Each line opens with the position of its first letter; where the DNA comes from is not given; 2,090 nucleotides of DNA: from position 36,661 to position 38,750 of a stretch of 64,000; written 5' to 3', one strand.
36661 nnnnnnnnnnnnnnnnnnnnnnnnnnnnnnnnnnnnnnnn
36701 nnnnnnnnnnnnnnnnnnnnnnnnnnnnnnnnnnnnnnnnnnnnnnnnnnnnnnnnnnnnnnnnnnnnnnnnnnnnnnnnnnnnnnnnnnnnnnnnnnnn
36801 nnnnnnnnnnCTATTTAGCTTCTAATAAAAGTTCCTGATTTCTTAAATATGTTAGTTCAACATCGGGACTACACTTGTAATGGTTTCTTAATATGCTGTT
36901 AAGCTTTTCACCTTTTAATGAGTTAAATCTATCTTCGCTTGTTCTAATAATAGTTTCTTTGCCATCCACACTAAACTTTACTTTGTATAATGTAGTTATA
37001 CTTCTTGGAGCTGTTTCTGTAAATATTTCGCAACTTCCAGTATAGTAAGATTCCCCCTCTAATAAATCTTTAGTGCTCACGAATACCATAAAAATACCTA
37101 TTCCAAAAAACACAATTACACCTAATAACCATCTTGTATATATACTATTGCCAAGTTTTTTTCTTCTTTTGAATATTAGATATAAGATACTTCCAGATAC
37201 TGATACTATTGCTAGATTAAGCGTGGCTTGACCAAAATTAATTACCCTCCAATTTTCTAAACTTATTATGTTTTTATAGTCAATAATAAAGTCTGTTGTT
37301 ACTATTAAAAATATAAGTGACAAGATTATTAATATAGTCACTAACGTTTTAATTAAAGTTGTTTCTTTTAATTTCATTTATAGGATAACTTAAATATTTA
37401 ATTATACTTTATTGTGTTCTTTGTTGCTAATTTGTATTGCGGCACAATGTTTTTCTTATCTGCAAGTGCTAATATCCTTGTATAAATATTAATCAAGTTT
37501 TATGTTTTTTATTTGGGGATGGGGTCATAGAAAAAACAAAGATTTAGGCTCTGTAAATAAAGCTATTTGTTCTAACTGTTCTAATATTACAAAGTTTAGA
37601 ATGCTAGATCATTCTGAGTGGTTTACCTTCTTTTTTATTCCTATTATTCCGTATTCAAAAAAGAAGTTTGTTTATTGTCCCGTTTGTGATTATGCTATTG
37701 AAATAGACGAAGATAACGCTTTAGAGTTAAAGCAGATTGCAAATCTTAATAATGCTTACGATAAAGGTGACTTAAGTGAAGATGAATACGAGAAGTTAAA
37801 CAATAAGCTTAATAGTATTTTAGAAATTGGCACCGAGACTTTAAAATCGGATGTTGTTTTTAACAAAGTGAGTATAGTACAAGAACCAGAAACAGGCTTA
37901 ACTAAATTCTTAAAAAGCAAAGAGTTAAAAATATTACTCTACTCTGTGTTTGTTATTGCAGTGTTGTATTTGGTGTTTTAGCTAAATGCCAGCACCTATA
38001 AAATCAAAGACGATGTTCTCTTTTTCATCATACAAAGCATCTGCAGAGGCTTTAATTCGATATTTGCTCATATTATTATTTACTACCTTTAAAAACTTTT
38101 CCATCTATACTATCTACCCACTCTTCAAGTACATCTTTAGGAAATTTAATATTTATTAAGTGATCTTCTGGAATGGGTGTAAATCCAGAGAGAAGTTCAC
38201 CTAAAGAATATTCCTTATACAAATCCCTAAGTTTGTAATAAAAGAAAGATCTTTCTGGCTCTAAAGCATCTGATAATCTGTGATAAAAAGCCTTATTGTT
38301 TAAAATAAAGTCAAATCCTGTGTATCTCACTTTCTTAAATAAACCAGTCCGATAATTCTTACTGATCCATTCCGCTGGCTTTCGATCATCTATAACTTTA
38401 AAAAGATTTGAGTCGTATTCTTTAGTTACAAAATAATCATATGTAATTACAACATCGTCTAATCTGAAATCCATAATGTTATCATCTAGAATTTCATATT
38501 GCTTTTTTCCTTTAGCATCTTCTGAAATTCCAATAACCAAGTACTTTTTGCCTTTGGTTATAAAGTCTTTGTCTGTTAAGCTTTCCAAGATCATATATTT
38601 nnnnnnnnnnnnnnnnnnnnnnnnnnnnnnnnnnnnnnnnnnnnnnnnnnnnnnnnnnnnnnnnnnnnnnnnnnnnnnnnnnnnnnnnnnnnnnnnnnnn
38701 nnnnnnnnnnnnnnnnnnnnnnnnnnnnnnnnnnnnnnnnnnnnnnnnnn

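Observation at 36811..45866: About 9 kb accessory cassette inserted between dnaA and dnaN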

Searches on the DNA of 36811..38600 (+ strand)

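Call 75: search_dna_similar(query=window:36811-38600:+, collection=plasmids, mode=distant, max_rows=5)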
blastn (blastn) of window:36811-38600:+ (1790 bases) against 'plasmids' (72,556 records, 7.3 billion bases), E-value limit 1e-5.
No match.

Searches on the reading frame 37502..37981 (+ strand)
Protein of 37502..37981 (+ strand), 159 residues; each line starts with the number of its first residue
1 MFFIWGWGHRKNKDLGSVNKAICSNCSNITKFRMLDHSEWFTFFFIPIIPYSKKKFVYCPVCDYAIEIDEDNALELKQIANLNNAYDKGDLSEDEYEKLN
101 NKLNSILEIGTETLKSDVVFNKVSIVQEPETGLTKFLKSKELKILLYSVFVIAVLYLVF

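Call 4: search_protein_families(library=pfam, proteins=[window:37502-37981:+], max_evalue=0.01)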
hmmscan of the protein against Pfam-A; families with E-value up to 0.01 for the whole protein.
window:37502-37981:+ (159 aa): 4 families
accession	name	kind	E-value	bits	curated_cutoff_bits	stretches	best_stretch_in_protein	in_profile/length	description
PF17032.10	Zn_ribbon_15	-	4.7e-10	40.6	28.9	1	22-70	2-51/73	zinc-ribbon family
PF09851.14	SHOCT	-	0.00076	19.6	27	1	78-98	2-22/28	Short C-terminal domain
PF05120.17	GvpG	-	0.0067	17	30.6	1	77-107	35-65/67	Gas vesicle protein G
PF21493.2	TubZ_C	-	0.0087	16.4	27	0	69-125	31-85/133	Tubulin-like protein TubZ, C-terminal domain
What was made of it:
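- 37502..37981 (+): zn159, a small protein with a Zn-ribbon_15 domain, a SHOCT-like segment and a C-terminal hydrophobic tail. It is a conserved companion of the Rhs gene. Pfam Zn_ribbon_15 4.7e-10 (call 4).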

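Call 20: search_protein_families(library=pfam, proteins=[window:37502-37981:+], max_evalue=10)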
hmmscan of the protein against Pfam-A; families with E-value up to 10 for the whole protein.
window:37502-37981:+ (159 aa): 6 families
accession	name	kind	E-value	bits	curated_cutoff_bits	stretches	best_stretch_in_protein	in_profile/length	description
PF17032.10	Zn_ribbon_15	-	4.7e-10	40.6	28.9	1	22-70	2-51/73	zinc-ribbon family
PF09851.14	SHOCT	-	0.00076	19.6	27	1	78-98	2-22/28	Short C-terminal domain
PF05120.17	GvpG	-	0.0067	17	30.6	1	77-107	35-65/67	Gas vesicle protein G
PF21493.2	TubZ_C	-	0.0087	16.4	27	1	69-125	31-85/133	Tubulin-like protein TubZ, C-terminal domain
PF01485.27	IBR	-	0.051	14.1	24.3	1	53-72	15-36/65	IBR domain, a half RING-finger domain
PF12677.13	DUF3797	-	0.27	11.6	25.1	1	46-63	4-20/48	Domain of unknown function (DUF3797)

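Call 28: search_protein_families(library=ncbifam, proteins=[window:37502-37981:+], max_evalue=0.1)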
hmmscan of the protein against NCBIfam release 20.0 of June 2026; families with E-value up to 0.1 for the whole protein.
window:37502-37981:+ (159 aa): 0 families

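Call 74: search_protein_families(library=padloc, proteins=[window:37502-37981:+], max_evalue=0.01)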
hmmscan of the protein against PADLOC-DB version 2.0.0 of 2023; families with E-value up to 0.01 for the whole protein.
window:37502-37981:+ (159 aa): 0 families
